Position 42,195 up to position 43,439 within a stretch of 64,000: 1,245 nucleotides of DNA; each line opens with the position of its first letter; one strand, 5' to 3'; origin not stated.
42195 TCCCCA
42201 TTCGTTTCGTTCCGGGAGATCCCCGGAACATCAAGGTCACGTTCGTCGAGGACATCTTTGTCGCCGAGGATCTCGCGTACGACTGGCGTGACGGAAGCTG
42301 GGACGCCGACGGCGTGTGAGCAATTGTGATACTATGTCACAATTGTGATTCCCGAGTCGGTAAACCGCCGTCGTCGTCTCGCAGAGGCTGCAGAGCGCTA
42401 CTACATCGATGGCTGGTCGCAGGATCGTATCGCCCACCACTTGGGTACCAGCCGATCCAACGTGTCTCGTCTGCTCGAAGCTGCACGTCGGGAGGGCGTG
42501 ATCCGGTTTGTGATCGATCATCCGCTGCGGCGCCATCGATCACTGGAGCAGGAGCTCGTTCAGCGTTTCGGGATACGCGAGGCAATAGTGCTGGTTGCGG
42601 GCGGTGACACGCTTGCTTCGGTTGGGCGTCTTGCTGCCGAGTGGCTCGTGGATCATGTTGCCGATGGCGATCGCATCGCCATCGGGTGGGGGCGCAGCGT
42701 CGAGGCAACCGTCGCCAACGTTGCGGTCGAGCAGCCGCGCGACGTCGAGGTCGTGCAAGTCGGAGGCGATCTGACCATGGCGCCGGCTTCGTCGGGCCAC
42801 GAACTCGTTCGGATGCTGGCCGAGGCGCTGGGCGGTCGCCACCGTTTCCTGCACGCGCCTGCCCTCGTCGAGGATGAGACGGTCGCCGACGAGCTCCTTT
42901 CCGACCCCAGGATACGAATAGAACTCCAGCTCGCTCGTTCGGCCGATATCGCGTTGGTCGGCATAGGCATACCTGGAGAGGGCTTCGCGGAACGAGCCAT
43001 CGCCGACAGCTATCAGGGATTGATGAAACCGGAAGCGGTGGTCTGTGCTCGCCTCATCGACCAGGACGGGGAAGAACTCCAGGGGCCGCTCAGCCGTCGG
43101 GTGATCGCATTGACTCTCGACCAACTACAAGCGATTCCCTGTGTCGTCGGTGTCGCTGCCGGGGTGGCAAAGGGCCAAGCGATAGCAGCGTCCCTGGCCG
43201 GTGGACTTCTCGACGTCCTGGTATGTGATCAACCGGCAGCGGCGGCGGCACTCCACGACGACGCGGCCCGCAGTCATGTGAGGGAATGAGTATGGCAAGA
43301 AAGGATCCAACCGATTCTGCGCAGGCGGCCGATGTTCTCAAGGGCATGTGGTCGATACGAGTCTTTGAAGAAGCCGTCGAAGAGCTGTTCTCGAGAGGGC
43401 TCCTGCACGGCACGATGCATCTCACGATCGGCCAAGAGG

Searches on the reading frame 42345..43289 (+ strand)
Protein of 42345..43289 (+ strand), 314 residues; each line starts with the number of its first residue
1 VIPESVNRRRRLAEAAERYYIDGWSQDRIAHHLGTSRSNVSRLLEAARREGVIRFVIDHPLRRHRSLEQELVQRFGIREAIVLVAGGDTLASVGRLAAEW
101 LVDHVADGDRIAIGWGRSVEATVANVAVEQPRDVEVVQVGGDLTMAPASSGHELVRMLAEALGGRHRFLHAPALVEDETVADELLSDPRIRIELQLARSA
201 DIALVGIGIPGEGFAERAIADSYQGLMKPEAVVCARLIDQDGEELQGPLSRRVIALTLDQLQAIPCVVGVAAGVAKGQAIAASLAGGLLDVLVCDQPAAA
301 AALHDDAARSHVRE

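Call 13: search_protein_families(library=pfam, proteins=[window:42345-43289:+], max_evalue=0.001)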
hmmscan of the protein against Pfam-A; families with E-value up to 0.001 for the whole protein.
window:42345-43289:+ (314 aa): 6 families
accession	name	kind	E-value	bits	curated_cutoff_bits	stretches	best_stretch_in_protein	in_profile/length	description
PF04198.19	Sugar-bind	-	2.8e-50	171.4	27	1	63-303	5-256/257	Putative sugar-binding domain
PF13545.12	HTH_Crp_2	-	3.1e-06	27.5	27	1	24-54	23-53/70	Crp-like helix-turn-helix domain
PF13518.12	HTH_28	-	0.00027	21.4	25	1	18-52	7-41/52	Helix-turn-helix domain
PF04545.22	Sigma70_r4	-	0.0003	20.7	24.1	1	18-49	15-46/50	Sigma-70, region 4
PF08281.18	Sigma70_r4_2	-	0.00036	20.6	25.7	1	19-49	22-52/54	Sigma-70, region 4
PF13384.12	HTH_23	-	0.00098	19.3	24.6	0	8-52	3-46/50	Homeodomain-like domain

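Call 28: search_protein_families(library=ncbifam, proteins=[window:42345-43289:+], max_evalue=0.00001)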
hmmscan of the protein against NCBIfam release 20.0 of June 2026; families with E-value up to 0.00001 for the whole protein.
window:42345-43289:+ (314 aa): 2 families
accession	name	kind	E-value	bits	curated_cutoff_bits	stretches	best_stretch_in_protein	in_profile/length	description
NF053881.1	TransRegDeoRBac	equivalog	9.3e-48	163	420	1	8-302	5-309/311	DNA-binding transcriptional repressor DeoR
NF011947.0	PRK15418.1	equivalog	2.1e-27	96.2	486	1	7-303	14-315/319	transcriptional regulator LsrR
